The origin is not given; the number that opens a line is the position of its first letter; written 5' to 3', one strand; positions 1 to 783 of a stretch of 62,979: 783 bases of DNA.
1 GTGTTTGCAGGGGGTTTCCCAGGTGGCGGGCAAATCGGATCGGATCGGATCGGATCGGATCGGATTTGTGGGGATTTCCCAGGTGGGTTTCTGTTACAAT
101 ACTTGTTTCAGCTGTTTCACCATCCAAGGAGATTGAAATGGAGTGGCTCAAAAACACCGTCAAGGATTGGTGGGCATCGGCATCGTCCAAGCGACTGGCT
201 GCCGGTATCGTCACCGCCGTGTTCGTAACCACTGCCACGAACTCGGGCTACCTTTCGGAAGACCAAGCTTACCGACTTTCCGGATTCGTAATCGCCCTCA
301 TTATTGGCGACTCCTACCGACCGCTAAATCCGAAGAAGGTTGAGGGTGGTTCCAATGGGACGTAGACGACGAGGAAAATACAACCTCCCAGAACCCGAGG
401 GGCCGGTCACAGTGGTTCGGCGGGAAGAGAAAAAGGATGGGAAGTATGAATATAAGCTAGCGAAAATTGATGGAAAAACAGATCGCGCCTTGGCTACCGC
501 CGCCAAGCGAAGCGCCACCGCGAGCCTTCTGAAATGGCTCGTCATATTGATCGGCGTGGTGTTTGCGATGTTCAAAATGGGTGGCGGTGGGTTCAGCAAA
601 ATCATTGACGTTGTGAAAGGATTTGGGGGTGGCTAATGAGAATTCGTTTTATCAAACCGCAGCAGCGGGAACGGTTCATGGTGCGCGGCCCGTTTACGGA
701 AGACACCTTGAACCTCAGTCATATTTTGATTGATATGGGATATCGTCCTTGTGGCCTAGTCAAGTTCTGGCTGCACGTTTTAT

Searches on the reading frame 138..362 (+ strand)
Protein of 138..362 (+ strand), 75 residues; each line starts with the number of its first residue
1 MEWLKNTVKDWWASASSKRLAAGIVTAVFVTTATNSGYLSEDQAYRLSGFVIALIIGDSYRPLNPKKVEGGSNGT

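Call 50: search_protein_families(library=phrogs, max_evalue=0.1, proteins=[window:138-362:+])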
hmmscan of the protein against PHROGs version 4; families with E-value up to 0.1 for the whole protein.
seq(75 aa): 1 family
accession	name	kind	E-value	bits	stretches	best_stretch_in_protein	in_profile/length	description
phrog_2359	-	lysis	0.025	15.4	1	3-58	29-82/110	holin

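Call 51: search_protein_families(library=pfam, max_evalue=0.1, proteins=[window:138-362:+])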
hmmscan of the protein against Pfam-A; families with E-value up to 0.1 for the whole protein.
seq(75 aa): 0 families

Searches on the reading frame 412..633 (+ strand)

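Call 50: search_protein_families(library=phrogs, max_evalue=0.1, proteins=[window:412-633:+])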
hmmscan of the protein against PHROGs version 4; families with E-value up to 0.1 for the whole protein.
seq(74 aa): 0 families

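Call 51: search_protein_families(library=pfam, max_evalue=0.1, proteins=[window:412-633:+])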
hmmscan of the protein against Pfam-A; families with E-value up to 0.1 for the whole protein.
seq(74 aa): 1 family
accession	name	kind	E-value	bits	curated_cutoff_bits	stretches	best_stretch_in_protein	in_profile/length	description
PF05739.25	SNARE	-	0.03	14.8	26.8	1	25-54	22-51/53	SNARE domain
